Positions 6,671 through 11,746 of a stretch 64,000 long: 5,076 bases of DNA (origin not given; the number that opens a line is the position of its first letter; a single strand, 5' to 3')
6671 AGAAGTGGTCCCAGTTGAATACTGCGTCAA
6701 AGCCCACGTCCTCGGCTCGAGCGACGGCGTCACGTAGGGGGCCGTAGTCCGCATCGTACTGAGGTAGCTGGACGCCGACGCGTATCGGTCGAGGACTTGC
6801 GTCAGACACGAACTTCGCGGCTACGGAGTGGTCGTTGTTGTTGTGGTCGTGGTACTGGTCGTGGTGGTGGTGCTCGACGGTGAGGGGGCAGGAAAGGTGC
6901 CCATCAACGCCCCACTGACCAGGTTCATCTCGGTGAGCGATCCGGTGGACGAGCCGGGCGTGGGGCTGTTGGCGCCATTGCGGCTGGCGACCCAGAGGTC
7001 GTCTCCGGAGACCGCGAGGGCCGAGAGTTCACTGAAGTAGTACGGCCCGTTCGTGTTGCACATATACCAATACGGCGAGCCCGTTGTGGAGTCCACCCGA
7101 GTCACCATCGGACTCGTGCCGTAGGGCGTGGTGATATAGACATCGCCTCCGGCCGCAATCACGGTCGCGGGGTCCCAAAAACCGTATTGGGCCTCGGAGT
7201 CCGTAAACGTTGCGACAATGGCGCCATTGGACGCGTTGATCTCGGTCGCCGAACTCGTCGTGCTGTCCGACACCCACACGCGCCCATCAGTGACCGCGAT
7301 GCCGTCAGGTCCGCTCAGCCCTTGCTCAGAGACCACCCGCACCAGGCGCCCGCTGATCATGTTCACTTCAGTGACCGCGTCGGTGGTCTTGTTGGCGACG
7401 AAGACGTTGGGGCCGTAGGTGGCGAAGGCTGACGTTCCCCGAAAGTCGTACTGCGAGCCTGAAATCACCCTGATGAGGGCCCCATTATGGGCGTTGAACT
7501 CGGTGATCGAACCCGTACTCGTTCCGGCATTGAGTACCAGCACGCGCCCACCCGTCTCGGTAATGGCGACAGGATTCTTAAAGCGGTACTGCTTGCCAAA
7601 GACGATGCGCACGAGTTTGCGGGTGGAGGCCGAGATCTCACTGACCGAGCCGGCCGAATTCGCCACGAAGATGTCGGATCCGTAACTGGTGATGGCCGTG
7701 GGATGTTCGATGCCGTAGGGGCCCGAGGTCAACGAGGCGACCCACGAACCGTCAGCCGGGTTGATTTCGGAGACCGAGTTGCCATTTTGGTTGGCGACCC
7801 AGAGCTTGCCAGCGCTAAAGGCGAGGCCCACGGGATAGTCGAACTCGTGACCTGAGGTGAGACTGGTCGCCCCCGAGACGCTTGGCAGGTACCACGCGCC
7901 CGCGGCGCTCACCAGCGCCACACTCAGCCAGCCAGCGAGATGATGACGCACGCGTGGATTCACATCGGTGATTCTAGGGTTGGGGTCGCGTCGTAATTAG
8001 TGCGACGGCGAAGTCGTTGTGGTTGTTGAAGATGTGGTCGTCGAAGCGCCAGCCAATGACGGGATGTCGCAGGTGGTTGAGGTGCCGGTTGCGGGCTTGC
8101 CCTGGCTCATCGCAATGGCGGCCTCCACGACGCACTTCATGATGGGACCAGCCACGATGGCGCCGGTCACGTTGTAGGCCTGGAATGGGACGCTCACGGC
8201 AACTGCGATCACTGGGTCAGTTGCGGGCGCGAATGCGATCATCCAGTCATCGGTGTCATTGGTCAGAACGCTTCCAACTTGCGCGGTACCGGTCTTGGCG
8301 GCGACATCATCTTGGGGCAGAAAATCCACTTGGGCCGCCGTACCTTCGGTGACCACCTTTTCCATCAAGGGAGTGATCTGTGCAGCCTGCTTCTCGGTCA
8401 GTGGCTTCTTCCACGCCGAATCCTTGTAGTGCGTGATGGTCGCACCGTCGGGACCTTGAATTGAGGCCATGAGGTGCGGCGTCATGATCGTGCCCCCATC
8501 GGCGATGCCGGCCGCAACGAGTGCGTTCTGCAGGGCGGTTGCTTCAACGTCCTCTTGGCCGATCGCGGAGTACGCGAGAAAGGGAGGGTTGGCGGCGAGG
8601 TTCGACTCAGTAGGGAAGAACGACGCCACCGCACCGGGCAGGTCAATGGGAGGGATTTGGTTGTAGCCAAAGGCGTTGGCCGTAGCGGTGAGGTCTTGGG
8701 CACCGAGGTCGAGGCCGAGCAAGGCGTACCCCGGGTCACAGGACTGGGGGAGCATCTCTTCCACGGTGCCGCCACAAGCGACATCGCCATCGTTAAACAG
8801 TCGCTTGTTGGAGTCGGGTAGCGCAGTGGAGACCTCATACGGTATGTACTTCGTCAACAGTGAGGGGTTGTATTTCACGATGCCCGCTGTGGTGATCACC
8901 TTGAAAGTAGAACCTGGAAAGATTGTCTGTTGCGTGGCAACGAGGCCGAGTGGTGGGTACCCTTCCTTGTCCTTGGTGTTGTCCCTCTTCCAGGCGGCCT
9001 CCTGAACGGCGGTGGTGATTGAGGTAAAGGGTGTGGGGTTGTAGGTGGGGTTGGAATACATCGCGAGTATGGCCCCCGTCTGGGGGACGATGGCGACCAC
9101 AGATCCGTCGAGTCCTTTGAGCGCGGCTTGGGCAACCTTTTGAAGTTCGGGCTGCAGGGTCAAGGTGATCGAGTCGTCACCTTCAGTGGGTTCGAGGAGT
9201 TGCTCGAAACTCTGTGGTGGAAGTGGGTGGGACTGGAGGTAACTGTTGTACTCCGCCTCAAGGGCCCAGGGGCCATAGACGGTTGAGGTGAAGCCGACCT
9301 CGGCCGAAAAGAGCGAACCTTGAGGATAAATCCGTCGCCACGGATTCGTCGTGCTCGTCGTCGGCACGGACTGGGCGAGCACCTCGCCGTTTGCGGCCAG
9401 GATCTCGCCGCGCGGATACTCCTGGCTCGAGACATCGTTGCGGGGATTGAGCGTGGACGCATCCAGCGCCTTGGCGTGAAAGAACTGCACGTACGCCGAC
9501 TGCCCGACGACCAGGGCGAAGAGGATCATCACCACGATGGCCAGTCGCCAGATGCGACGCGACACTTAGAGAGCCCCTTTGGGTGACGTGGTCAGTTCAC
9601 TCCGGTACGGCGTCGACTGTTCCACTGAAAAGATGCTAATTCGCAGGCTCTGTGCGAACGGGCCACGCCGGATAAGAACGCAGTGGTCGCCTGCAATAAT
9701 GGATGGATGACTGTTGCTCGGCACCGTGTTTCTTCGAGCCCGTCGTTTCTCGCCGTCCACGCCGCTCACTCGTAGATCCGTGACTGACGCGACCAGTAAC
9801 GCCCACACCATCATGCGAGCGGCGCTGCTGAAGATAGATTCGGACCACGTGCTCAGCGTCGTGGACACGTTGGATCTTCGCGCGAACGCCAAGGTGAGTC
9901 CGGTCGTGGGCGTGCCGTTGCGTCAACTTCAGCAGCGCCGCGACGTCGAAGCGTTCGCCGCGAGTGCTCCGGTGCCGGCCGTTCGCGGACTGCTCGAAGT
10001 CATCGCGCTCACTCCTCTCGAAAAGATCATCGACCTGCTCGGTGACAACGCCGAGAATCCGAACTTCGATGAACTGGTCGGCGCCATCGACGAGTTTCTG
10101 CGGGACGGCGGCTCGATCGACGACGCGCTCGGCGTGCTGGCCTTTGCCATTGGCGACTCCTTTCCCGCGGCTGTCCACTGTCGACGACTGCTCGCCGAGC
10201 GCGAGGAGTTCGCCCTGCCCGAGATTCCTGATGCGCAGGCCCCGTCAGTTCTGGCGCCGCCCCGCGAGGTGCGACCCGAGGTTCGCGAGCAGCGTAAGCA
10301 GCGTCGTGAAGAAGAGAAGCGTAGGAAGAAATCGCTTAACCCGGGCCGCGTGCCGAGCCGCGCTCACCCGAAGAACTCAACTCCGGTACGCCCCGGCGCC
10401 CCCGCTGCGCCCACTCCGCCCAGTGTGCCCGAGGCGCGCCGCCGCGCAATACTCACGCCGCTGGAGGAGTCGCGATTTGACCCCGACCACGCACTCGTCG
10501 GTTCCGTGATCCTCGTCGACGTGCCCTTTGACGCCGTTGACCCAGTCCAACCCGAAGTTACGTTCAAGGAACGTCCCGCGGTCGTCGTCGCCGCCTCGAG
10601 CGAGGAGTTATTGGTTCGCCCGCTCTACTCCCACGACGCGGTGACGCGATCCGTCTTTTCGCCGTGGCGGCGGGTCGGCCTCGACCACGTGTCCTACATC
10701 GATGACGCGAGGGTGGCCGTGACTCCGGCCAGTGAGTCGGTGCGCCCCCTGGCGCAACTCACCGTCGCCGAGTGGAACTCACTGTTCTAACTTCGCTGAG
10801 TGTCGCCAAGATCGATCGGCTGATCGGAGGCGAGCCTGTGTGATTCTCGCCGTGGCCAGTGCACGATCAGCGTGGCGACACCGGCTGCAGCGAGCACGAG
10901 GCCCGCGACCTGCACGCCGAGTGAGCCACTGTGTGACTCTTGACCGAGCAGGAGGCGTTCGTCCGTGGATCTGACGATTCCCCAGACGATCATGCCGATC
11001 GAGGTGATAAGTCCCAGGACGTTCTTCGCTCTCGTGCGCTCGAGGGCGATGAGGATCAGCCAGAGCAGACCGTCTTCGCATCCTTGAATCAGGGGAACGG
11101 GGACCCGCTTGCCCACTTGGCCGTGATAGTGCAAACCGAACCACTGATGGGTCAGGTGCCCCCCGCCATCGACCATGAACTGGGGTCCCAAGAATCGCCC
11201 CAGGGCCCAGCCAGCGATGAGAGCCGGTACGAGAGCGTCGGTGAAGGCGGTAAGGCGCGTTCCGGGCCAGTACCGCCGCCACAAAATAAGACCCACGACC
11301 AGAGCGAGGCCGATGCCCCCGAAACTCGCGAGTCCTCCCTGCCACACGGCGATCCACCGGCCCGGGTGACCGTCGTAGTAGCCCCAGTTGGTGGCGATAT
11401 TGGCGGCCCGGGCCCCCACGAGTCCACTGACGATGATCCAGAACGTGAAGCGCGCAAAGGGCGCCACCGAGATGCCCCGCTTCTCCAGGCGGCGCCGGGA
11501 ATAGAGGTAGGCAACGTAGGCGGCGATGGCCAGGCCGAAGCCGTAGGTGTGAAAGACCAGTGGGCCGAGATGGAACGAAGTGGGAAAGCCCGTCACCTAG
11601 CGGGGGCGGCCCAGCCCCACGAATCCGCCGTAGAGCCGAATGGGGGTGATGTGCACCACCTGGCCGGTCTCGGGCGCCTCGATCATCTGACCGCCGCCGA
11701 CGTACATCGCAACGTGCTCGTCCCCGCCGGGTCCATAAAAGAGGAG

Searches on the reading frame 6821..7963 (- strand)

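Call 72: search_protein_families(library=pfam, proteins=[window:6821-7963:-], max_evalue=0.00001)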
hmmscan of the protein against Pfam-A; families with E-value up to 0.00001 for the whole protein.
window:6821-7963:- (380 aa): 1 family
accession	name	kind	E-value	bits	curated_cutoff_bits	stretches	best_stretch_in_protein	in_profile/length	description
PF01436.27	NHL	-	6.4e-10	39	20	0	216-236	1-22/28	NHL repeat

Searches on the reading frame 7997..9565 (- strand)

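Call 72: search_protein_families(library=pfam, proteins=[window:7997-9565:-], max_evalue=0.00001)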
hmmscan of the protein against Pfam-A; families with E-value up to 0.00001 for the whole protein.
window:7997-9565:- (522 aa): 2 families
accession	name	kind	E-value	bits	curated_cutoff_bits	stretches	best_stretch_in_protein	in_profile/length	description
PF00905.27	Transpeptidase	-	3.2e-46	158.3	22.1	1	154-478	1-296/299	Penicillin binding protein transpeptidase domain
PF21922.1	PBP_dimer_2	-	6.4e-12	46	27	1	52-113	1-60/83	Penicillin binding protein A dimerisation domain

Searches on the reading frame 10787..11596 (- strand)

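Call 72: search_protein_families(library=pfam, proteins=[window:10787-11596:-], max_evalue=0.00001)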
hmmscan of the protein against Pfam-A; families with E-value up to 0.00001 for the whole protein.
window:10787-11596:- (269 aa): 1 family
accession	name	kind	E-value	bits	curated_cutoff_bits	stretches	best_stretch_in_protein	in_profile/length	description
PF01790.23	LGT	-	5.3e-26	91.8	24.9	1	5-244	1-239/240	Prolipoprotein diacylglyceryl transferase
